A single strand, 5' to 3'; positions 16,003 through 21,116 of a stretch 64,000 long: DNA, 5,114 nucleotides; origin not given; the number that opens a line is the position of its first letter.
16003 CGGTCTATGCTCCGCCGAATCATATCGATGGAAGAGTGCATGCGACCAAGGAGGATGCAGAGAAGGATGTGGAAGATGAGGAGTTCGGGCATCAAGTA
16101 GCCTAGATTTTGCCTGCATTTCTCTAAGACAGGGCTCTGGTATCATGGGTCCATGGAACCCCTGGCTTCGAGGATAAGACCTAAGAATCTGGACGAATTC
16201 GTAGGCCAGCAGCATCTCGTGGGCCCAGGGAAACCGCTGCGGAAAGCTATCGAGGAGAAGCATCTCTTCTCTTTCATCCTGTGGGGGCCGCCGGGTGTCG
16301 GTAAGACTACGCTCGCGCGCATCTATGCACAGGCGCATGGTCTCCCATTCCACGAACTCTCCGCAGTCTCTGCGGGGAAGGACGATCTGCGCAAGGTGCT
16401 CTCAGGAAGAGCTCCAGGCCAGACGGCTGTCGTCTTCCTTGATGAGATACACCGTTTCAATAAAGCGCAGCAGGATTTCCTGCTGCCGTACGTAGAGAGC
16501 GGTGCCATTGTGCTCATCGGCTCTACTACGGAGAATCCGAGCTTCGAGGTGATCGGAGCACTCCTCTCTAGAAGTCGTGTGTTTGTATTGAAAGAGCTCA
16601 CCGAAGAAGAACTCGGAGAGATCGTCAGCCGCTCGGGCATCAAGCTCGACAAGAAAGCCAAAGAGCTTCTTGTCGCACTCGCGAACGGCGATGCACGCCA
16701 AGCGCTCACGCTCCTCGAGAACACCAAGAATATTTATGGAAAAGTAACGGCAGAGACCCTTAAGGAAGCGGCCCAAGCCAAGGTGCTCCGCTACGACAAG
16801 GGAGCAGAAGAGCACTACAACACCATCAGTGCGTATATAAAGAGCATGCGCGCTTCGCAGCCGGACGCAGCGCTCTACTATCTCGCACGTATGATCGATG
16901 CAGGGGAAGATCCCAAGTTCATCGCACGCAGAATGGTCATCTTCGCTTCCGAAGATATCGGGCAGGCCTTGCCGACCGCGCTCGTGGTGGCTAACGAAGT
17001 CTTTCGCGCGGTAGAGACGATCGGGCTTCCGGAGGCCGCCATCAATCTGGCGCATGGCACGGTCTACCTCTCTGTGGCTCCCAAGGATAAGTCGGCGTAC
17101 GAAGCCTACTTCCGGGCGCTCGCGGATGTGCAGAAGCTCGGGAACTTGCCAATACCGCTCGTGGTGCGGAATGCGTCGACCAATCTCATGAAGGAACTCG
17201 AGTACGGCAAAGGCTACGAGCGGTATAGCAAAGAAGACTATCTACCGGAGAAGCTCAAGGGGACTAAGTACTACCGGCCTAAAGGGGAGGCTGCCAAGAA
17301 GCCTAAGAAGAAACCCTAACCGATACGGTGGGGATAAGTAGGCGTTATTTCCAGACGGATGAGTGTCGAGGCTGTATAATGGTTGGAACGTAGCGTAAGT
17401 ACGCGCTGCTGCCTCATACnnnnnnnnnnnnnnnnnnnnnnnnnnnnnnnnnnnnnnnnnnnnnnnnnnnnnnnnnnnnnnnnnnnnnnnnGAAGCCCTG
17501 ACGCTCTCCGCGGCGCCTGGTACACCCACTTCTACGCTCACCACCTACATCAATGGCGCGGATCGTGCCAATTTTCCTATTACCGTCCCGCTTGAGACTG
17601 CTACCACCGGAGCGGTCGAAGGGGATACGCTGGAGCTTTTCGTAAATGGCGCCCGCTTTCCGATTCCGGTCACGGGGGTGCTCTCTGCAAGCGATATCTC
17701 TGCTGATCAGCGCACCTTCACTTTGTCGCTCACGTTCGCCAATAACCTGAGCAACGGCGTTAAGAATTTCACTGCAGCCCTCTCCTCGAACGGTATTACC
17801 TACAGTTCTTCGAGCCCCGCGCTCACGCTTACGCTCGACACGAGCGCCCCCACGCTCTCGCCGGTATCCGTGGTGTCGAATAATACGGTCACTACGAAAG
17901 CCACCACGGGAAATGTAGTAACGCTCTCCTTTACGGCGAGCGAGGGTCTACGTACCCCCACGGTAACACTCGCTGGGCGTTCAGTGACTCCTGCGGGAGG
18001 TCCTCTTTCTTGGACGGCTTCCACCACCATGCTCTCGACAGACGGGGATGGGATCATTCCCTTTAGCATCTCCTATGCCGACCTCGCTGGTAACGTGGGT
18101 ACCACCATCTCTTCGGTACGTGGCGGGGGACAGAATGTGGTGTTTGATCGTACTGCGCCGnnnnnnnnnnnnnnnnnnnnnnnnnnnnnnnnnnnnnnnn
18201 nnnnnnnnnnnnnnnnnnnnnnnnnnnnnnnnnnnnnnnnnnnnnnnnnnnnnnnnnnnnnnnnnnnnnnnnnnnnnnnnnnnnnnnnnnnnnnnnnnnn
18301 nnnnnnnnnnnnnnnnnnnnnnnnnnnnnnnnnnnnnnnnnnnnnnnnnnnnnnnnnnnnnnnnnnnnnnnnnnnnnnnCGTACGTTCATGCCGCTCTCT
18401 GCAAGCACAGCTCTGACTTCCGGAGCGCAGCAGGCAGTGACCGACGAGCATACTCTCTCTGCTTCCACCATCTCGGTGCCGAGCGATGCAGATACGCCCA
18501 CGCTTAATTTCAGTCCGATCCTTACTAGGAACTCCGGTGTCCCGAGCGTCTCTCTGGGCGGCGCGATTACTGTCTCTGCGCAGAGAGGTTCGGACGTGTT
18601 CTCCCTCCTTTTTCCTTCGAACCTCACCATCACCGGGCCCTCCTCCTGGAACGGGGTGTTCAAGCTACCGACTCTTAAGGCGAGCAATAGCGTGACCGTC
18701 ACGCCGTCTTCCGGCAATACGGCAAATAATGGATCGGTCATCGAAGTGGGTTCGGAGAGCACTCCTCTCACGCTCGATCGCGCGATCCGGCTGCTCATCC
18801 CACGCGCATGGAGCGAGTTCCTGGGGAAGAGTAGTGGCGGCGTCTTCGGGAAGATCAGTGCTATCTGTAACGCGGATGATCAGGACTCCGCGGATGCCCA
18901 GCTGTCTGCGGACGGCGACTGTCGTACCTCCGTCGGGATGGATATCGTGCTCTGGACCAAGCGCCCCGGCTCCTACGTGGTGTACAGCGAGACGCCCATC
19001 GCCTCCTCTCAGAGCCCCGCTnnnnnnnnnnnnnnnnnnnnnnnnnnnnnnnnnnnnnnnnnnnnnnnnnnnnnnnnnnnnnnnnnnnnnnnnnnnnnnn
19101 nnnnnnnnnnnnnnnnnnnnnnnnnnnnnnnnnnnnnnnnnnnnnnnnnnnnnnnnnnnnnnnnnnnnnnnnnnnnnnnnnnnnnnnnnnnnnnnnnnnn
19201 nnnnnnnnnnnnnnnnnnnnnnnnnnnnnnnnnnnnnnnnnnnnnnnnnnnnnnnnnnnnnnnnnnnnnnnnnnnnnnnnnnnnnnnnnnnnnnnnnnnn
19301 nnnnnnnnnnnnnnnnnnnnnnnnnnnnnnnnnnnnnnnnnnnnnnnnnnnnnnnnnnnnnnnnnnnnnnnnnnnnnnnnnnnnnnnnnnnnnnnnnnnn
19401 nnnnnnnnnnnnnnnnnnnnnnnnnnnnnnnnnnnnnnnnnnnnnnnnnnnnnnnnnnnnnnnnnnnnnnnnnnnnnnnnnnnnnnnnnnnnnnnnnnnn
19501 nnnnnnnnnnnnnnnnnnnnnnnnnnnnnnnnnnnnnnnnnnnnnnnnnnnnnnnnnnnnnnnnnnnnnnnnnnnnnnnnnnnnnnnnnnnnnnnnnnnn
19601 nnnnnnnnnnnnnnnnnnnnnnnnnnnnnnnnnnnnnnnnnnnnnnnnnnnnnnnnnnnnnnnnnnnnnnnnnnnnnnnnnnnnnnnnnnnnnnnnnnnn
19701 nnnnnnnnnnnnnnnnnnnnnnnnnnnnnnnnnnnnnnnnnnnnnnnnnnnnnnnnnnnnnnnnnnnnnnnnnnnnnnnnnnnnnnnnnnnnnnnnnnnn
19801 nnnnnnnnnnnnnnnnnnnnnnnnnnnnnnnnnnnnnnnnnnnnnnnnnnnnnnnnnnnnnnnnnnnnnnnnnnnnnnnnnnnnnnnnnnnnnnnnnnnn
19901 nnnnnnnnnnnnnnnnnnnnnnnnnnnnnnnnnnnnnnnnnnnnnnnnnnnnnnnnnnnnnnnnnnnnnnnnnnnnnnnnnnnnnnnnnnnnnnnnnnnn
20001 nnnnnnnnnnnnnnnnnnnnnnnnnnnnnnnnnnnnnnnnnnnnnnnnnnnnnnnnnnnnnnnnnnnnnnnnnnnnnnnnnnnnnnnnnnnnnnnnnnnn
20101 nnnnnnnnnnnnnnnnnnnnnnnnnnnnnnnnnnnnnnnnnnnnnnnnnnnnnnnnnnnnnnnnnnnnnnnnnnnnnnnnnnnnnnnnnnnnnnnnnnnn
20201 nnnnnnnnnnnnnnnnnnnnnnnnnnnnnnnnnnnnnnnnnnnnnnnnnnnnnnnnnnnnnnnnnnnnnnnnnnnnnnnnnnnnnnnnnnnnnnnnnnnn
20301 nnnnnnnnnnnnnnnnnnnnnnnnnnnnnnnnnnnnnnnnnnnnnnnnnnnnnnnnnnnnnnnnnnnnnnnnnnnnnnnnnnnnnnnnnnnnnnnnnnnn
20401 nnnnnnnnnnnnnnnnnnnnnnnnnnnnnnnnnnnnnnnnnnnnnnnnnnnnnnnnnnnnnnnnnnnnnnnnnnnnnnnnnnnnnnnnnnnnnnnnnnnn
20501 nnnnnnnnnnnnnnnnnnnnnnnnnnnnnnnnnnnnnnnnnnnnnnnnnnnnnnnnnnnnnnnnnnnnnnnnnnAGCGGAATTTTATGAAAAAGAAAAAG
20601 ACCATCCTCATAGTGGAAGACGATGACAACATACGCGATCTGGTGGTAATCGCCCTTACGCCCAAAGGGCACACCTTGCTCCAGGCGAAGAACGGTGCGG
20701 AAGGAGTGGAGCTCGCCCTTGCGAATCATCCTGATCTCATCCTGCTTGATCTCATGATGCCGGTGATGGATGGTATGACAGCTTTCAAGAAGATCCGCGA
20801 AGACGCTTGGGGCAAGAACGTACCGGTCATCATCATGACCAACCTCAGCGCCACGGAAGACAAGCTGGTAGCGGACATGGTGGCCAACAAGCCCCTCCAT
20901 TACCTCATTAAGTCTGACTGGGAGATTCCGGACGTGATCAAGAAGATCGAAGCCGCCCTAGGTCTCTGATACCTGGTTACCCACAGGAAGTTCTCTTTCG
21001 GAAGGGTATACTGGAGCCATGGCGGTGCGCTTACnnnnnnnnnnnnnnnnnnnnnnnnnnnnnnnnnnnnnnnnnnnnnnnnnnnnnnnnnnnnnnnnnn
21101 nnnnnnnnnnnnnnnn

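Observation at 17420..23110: Two diverged paralogous giant surface proteins with swapped C-terminal anchoring modules (dockerin-like vs peptidoglycan-binding)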

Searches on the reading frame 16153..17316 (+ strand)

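Call 4: search_protein_families(library=pfam, proteins=[window:16153-17316:+], max_evalue=0.1)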
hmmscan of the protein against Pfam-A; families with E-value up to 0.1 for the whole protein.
window:16153-17316:+ (388 aa): 24 families
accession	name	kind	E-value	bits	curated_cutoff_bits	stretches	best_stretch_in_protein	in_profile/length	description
PF12002.13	MgsA_C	-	1.6e-52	178.2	27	1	235-383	2-157/167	MgsA AAA+ ATPase C terminal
PF16193.11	AAA_assoc_2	-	2.3e-21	76.2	34.3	1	162-233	4-81/81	AAA C-terminal domain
PF05496.18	RuvB_N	-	2e-14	54.1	27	1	8-123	1-118/159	Holliday junction DNA helicase RuvB P-loop domain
PF00004.35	AAA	-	3.1e-14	54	21.2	1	42-143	2-125/131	ATPase family associated with various cellular activities (AAA)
PF07728.20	AAA_5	-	3.9e-07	30.6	22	1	41-139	2-123/139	AAA domain (dynein-related subfamily)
PF13173.12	AAA_14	-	6e-06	26.7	27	1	42-150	6-124/129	AAA domain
PF13191.12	AAA_16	-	7.8e-06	26.9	32.6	1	40-61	26-47/167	AAA ATPase domain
PF13401.12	AAA_22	-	0.00014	22.6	27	1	42-62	9-29/130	AAA domain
PF13671.12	AAA_33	-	0.00019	22.2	27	1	42-122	3-75/143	AAA domain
PF00158.32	Sigma54_activat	-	0.00022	21.4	20.2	1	91-129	94-132/168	Sigma-54 interaction domain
PF13604.12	AAA_30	-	0.00043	20.5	27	1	41-194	21-186/191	AAA domain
PF01078.27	Mg_chelatase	-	0.00049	20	20.3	0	40-57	24-41/207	Magnesium chelatase, subunit ChlI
PF25361.1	AAA_lid_RFC1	-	0.0019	18.1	34.9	1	154-192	8-46/59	RFC1-like, AAA+ ATPase lid domain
PF07724.20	AAA_2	-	0.002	18.6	27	0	38-119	3-104/166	AAA domain (Cdc48 subfamily)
PF20720.3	nSTAND3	-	0.0028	17.8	27.2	1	41-98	20-73/155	Novel STAND NTPase 3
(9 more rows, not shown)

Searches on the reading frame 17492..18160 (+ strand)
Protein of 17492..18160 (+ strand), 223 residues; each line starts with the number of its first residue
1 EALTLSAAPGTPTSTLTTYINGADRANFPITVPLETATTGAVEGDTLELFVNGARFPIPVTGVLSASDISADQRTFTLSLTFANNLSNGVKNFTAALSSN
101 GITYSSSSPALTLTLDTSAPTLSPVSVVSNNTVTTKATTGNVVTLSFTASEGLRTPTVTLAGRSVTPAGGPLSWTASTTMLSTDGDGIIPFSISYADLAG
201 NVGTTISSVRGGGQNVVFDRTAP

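Call 46: search_protein_families(library=pfam, proteins=[window:17492-18160:+], max_evalue=10)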
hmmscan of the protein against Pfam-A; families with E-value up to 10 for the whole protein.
seq(223 aa): 1 family
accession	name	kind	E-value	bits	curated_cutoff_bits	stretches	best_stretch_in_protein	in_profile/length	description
PF00927.28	Transglut_C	-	0.062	13.9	26.6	1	74-139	15-79/106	Transglutaminase family, C-terminal ig like domain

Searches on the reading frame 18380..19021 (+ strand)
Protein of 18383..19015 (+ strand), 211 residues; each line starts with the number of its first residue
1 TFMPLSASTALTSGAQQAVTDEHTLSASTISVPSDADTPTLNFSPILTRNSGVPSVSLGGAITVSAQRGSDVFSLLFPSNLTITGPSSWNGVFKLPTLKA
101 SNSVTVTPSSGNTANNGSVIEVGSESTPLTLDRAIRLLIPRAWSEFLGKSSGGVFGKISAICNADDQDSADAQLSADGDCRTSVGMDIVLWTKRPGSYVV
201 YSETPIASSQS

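Call 46: search_protein_families(library=pfam, proteins=[window:18383-19015:+], max_evalue=10)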
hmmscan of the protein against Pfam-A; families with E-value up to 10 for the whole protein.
seq(211 aa): 0 families

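Call 61: search_protein_representatives(alignment_id=A4)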
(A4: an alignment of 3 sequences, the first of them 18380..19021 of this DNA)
Query: 3 sequences, 214 profile positions. Proteins with E-value up to 0.001 (for the whole library): 1591; up to 1e-10: 1213; up to 1e-30: 206. The best 150 are listed.
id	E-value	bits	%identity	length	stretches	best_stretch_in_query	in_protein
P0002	1.4e-115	400.3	-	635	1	1-212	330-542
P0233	4.6e-47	176.3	-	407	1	17-206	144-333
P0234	9.0e-46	172.1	-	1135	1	5-204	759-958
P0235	3.4e-45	170.2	-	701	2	5-208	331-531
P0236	4.2e-45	169.9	-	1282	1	5-204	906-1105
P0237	1.0e-44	168.7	-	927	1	12-210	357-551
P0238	1.1e-44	168.6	-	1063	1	5-211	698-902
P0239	1.1e-44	168.5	-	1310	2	71-206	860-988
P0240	1.1e-44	168.5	-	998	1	7-209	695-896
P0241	1.4e-44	168.3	-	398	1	16-210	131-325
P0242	1.7e-44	167.9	-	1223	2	5-207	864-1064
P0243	2.8e-44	167.2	-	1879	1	4-206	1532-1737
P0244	1.4e-43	164.9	-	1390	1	5-207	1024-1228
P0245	1.9e-43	164.5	-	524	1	4-208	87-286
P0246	3.9e-43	163.5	-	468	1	8-210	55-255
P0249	5.3e-42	159.8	-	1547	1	3-213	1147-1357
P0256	2.4e-41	157.7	-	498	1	5-209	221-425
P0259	1.5e-40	155.1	-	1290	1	18-208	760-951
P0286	4.8e-38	146.8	-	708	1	14-212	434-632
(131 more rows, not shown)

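Call 65: list_cluster_members(proteins=[P0233, P0234, P0235, P0238, P0241, P0242, P0256, P0259, P0286, P0249])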
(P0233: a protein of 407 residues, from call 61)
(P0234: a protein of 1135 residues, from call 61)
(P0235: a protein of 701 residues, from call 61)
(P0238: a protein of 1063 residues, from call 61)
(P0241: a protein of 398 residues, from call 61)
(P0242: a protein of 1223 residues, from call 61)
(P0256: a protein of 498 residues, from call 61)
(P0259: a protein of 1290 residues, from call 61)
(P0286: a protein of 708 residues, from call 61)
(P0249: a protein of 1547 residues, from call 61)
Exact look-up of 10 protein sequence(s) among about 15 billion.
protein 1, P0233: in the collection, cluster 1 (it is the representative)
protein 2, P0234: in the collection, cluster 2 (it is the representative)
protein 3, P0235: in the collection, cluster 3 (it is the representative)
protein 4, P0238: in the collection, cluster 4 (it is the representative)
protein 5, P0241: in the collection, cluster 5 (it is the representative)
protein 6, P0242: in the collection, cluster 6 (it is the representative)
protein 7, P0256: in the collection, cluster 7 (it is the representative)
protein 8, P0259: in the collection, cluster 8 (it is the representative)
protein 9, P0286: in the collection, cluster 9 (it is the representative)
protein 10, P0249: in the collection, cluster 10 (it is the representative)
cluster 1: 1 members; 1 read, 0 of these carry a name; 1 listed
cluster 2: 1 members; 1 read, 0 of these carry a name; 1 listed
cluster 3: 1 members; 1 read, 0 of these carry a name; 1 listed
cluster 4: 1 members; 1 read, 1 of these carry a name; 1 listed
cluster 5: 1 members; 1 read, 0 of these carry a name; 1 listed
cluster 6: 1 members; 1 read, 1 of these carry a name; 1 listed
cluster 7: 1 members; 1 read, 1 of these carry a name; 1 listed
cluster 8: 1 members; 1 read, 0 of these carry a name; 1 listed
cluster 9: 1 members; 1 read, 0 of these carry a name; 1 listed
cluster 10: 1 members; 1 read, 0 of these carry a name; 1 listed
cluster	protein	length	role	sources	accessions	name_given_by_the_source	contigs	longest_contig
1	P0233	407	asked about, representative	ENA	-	-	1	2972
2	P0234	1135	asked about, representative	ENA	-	-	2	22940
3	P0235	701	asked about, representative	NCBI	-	-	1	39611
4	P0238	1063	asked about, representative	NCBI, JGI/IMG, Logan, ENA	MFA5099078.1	MAG: right-handed parallel beta-helix repeat-containing protein [Candidatus ...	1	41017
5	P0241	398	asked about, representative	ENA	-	-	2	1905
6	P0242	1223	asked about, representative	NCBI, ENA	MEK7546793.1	MAG: peptidoglycan-binding protein [Patescibacteria group bacterium]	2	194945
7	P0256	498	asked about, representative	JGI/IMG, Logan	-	hypothetical protein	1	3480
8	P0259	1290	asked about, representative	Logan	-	-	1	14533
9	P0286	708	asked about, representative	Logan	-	-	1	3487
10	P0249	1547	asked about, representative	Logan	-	-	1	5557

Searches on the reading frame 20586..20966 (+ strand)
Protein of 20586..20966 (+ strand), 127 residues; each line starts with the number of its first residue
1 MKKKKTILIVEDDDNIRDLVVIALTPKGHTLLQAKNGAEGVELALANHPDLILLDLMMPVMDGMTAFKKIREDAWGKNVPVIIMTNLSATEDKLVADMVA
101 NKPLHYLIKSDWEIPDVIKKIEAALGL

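Call 4: search_protein_families(library=pfam, proteins=[window:20586-20966:+], max_evalue=0.1)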
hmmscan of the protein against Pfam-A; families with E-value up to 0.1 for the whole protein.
window:20586-20966:+ (127 aa): 3 families
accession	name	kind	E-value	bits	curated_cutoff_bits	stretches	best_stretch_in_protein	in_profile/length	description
PF00072.30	Response_reg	-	7.8e-19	68.3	30.2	1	7-94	1-86/111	Response regulator receiver domain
PF23198.2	PDE8A_N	-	0.046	14.1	29.6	1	4-92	10-99/147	PDE8A-like, N-terminal domain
PF21590.2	AP5B1_C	-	0.098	13.8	21.9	0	11-46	42-78/95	AP5B1, C-terminal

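Call 68: search_protein_families(library=ncbifam, proteins=[window:20586-20966:+], max_evalue=0.01)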
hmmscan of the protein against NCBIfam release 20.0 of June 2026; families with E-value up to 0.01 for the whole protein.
window:20586-20966:+ (127 aa): 93 families (the best 25 are shown)
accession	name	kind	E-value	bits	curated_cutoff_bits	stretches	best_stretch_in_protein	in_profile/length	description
NF008469.0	PRK11361.1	equivalog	2.1e-19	69.6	714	1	1-109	1-105/461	acetoacetate metabolism transcriptional regulator AtoC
TIGR02154.1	PhoB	equivalog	1.6e-18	66.9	296.2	1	4-95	2-93/226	phosphate regulon transcriptional regulator PhoB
NF007135.0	PRK09581.1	equivalog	2.1e-18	66.4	474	1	6-94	4-92/457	PleD family two-component system response regulator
NF041733.1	resp_reg_CseB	equivalog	1.8e-17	63.5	350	1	6-90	2-83/228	two-component system response regulator CseB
NF045717.1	DVU0259_DivK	exception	3.5e-17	62.7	160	1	4-100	2-97/117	DVU0259 family response regulator domain-containing protein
NF040689.1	MtrAB_MtrA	equivalog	4e-17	62.3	300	1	7-94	1-85/219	MtrAB system response regulator MtrA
NF033120.0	vanR_FM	exception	6.2e-17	62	460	1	3-96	2-92/231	vancomycin resistance response regulator transcription factor, VanR-F/VanR-M family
NF045944.1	ResRegRpaBCyano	equivalog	2e-16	60.1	330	1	8-95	1-85/229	response regulator transcription factor RpaB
NF012227.0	AdeR_RR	equivalog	1.2e-15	57.7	340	1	3-100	10-104/239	efflux system response regulator transcription factor AdeR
NF045505.1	RR_RssB_Pseudo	equivalog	1.3e-15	57.4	700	1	3-98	4-97/394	two-component system response regulator RssB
NF041945.1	LuxN_Vibrio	equivalog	2.8e-15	55.5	1550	1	3-89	719-803/839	quorum-sensing autoinducer 1 sensor kinase/phosphatase LuxN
NF040534.1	resp_reg_YycF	equivalog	3.5e-15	55.9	340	1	5-95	1-88/231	response regulator YycF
NF007935.0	PRK10651.1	equivalog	5.2e-15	55.2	250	1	2-124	4-123/216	two-component system response regulator NarL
TIGR01387.1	cztR_silR_copR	subfamily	7.7e-15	55.1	279.2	1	7-123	1-112/218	heavy metal response regulator transcription factor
NF007969.0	PRK10693.1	equivalog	1e-14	54.4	329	1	4-92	7-90/337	two-component system response regulator RssB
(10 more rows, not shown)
